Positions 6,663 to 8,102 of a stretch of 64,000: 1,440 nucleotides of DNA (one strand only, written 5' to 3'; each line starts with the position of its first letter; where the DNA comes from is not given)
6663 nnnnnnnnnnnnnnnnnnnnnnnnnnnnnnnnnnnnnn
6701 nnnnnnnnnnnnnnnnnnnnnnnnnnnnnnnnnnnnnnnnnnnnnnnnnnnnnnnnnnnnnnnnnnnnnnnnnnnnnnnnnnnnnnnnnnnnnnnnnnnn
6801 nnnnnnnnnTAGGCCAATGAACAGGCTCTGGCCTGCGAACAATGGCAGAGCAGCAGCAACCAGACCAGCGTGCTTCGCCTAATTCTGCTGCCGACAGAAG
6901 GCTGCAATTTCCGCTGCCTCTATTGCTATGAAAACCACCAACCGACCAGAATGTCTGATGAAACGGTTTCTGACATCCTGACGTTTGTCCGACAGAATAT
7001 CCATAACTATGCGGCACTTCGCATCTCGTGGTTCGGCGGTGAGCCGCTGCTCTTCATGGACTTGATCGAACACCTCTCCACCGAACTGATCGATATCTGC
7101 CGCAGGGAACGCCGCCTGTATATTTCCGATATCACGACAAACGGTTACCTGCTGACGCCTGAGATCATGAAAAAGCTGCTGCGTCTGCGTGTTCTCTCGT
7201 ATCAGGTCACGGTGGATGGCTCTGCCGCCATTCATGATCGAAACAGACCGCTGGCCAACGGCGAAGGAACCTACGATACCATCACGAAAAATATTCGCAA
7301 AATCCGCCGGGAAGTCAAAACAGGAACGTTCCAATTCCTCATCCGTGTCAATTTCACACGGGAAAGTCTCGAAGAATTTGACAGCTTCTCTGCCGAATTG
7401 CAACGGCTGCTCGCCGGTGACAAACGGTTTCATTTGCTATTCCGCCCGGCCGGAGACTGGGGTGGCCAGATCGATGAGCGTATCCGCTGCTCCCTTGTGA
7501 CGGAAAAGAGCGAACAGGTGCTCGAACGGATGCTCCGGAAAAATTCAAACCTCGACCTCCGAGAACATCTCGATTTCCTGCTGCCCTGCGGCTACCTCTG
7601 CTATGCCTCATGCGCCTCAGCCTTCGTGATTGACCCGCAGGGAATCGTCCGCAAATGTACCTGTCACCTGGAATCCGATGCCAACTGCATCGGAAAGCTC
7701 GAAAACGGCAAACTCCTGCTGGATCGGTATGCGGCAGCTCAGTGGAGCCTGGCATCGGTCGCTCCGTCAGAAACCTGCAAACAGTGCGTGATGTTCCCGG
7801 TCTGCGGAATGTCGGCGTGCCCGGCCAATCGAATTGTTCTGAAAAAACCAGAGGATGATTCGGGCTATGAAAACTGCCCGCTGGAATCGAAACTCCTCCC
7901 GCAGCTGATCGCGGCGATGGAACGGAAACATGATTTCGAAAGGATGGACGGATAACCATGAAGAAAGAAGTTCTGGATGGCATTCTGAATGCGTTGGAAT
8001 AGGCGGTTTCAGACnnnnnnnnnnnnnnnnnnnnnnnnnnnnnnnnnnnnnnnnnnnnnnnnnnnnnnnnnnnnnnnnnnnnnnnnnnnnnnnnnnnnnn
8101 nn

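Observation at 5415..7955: rSAM/SPASM maturase apparently fused to a large unassigned N-terminal domain (846 codons if read through)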

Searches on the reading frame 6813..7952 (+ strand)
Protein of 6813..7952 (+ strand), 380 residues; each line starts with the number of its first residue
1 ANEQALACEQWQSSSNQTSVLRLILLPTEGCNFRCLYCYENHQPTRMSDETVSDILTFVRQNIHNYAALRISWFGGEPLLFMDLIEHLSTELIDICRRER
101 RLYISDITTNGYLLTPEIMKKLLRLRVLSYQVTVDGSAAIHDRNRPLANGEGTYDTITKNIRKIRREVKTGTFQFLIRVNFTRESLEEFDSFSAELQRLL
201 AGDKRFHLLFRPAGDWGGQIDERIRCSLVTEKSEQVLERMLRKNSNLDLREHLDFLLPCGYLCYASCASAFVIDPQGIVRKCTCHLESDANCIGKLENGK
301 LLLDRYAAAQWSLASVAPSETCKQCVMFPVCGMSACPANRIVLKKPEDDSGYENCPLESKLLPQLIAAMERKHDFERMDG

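Call 3: search_protein_families(library=pfam, proteins=[window:6813-7952:+], max_evalue=0.1)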
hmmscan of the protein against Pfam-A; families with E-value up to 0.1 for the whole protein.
window:6813-7952:+ (380 aa): 2 families
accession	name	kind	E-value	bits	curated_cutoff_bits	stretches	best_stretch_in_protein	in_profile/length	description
PF04055.27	Radical_SAM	-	7e-20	72.3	29.5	1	26-188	2-161/166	Radical SAM superfamily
PF13353.11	Fer4_12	-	7e-06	26.8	22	1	28-142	12-121/137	4Fe-4S single cluster domain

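Call 4: search_protein_families(library=ncbifam, proteins=[window:6813-7952:+], max_evalue=0.1)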
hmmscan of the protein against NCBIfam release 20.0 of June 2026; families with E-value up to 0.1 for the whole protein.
window:6813-7952:+ (380 aa): 78 families (the best 25 are shown)
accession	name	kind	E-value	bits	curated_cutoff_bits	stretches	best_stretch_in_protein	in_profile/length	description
TIGR04463.1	rSAM_vs_C_rich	equivalog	7.3e-54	183.2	525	1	3-356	64-414/438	TIGR04463 family radical SAM/SPASM RiPP maturase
TIGR04334.1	rSAM_Clo7bot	equivalog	1.5e-47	162.2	600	1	17-347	86-417/440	radical SAM/SPASM domain Clo7bot peptide maturase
NF038107.1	rSAM_NF038107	equivalog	5.6e-44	150.6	600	1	17-333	81-398/444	Cys-every-fifth radical SAM/SPASM peptide maturase CefB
NF052473.1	rSAM_FlmE_OhkG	exception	4.4e-39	134.5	500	2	14-198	91-278/481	FlmE/OhkG family radical SAM/SPASM peptide maturase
TIGR04280.1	geopep_mat_rSAM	hypoth_equivalog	5.2e-37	127.8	400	1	9-331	72-388/428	geopeptide radical SAM maturase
NF047865.1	rSAM_PapB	equivalog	1.4e-36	126.4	340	1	22-341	4-322/330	PapB family radical SAM/SPASM ranthipeptide maturase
TIGR04068.1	rSAM_ocin_clost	equivalog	3.5e-27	95.4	500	1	17-181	80-247/462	Cys-rich peptide radical SAM maturase CcpM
TIGR04064.1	rSAM_nif11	equivalog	1.4e-25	90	518.7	1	14-167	71-227/459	nif11-like peptide radical SAM maturase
TIGR03906.1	quino_hemo_SAM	equivalog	2.9e-22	79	453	1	17-169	90-246/467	quinohemoprotein amine dehydrogenase maturation protein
TIGR03974.1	rSAM_six_Cys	equivalog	7.8e-22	77.7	425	1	15-360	91-440/451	thioether cross-link-forming SCIFF peptide maturase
NF040492.1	not_ScfB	exception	9e-20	71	855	1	27-343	101-422/450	ScfB-related radical SAM/SPASM orphan maturase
TIGR03942.1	sulfatase_rSAM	equivalog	1.5e-19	70.3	349.45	2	29-180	9-162/363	anaerobic sulfatase maturase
NF041298.1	rSAM_mat_DynA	equivalog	1.6e-19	70.1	450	1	24-178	4-161/356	dynobactin maturation radical SAM/SPASM protein DynA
TIGR03978.1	rSAM_paired_1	equivalog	4.7e-19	68.5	370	1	17-188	78-249/466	His-Xaa-Ser system radical SAM maturase HxsB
NF041707.1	rSAM_YhhB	equivalog_domain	7.9e-19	67.8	445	1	30-177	11-166/369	cyclophane-forming radical SAM/SPASM peptide maturase YhhB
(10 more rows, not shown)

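Call 22: search_protein_families(library=ncbifam, proteins=[L015:3936-4451:+, L015:4473-4616:+, L015:6433-8247:+, L015:925-1092:+, L015:1393-2600:+], max_evalue=1)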
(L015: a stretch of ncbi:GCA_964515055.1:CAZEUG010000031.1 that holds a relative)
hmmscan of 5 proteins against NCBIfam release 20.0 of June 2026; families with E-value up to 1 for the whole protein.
L015:3936-4451:+ (172 aa): 19 families
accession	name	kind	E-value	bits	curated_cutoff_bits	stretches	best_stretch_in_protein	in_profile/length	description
NF005480.0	PRK07081.1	equivalog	3e-05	23.9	72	1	30-86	23-79/83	acyl carrier protein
TIGR00585.2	mutl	equivalog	0.00076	18.5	180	1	83-155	366-439/555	DNA mismatch repair endonuclease MutL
NF045516.2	SepX_GlpR_1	exception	0.0043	16.9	160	1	85-156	83-159/293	divisome protein SepX/GlpR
NF005798.0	PRK07639.1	equivalog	0.0066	16.8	100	1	16-83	19-81/91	petrobactin biosynthesis protein AsbD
NF003108.1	PRK04031.1-1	equivalog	0.0082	15.4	300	1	76-149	260-330/419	DNA primase DnaG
NF011510.0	PRK14948.1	equivalog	0.012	14.4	593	1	68-153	356-442/640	DNA polymerase III subunit gamma/tau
NF047418.1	teichoic_AuxB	equivalog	0.052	12.5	300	1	83-162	156-231/345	lipoteichoic acid stability factor AuxB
NF006232.0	PRK08366.1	equivalog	0.077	11.6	646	1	21-84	148-212/394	2-ketoisovalerate ferredoxin oxidoreductase subunit alpha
NF000950.0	PRK00095.1-3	equivalog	0.081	11.3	756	1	89-150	368-444/641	DNA mismatch repair endonuclease MutL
TIGR00341.1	TIGR00341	hypoth_equivalog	0.14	11.4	94.75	1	12-86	156-230/325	TIGR00341 family protein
NF045780.1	TrlF_fam_ATP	equivalog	0.18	10.4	350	1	84-154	601-676/944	TrlF family AAA-like ATPase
NF003230.0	PRK04195.1-6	equivalog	0.24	10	441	1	78-152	407-486/494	replication factor C large subunit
TIGR01651.1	CobT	equivalog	0.35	9.5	759.05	1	69-155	193-277/600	cobaltochelatase subunit CobT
NF041121.1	SAV_2336_NTERM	domain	0.39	9.5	200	1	70-150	5-85/475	SAV_2336 N-terminal domain-related protein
NF033598.2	elast_bind_EbpS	equivalog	0.4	9.5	300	1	93-151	341-399/498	elastin-binding protein EbpS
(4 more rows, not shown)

L015:4473-4616:+ (48 aa): 0 families

L015:6433-8247:+ (605 aa): 194 families (the best 25 are shown)
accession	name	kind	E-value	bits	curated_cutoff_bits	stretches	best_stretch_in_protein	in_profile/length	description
TIGR02203.1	MsbA_lipidA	equivalog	6.4e-74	249.4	602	1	31-587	19-568/572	lipid A export permease/ATP-binding protein MsbA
NF008364.0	PRK11160.1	equivalog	1.6e-63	215.2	630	1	200-586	189-573/575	heme ABC transporter ATP-binding protein/permease CydC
TIGR03375.1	type_I_sec_LssB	subfamily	3.3e-63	214.1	693.1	1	171-578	289-692/696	type I secretion system permease/ATPase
NF008381.0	PRK11176.1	equivalog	4.1e-63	213.7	867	1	47-588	46-579/582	lipid A ABC transporter ATP-binding protein/permease MsbA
NF010178.0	PRK13657.1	equivalog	2.1e-61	208.1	733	1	167-598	157-580/588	glucan ABC transporter ATP-binding protein/ permease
TIGR02204.1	MsbA_rel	hypoth_equivalog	1.6e-60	205.3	780.4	1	43-586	35-573/576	ABC transporter, permease/ATP-binding protein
TIGR03796.1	NHLM_micro_ABC1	equivalog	1.8e-59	201.7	853.3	1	41-584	169-708/710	NHLP family bacteriocin export ABC transporter peptidase/permease/ATPase subunit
TIGR00958.1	3a01208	subfamily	2.4e-57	194.7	874.6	1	278-584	407-710/711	antigen peptide transporter 2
NF045513.1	HepA_fam_ABC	equivalog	1.3e-55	189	725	1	59-578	87-599/610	heterocyst formation ABC transporter subunit HepA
TIGR02857.1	CydD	equivalog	2.4e-54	185.2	435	1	311-559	283-528/529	thiol reductant ABC exporter subunit CydD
TIGR01846.1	type_I_sec_HlyB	subfamily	1.1e-53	182.6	725.55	1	238-590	341-694/694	type I secretion system permease/ATPase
TIGR02868.1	CydC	equivalog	2e-50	171.9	329.05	1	285-548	270-530/530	thiol reductant ABC exporter subunit CydC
TIGR03797.1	NHLM_micro_ABC2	equivalog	3.2e-50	171.4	709.4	1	245-588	348-685/686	NHLP bacteriocin export ABC transporter permease/ATPase subunit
NF052233.1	CphA_assoc_ABC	equivalog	6e-50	170.4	880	1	154-598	314-753/766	cyanophycin metabolism-associated ABC transporter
TIGR01192.1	chvA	subfamily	7.7e-50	170.1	585.4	1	279-603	263-584/585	glucan export ABC transporter ATP-binding protein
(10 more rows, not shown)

L015:925-1092:+ (56 aa): 0 families

L015:1393-2600:+ (402 aa): 1 family
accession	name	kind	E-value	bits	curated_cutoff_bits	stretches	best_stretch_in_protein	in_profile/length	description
NF047973.1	CtxProtCheTAlpha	equivalog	0.025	14.6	200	0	279-315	14-52/130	chemotaxis protein CheT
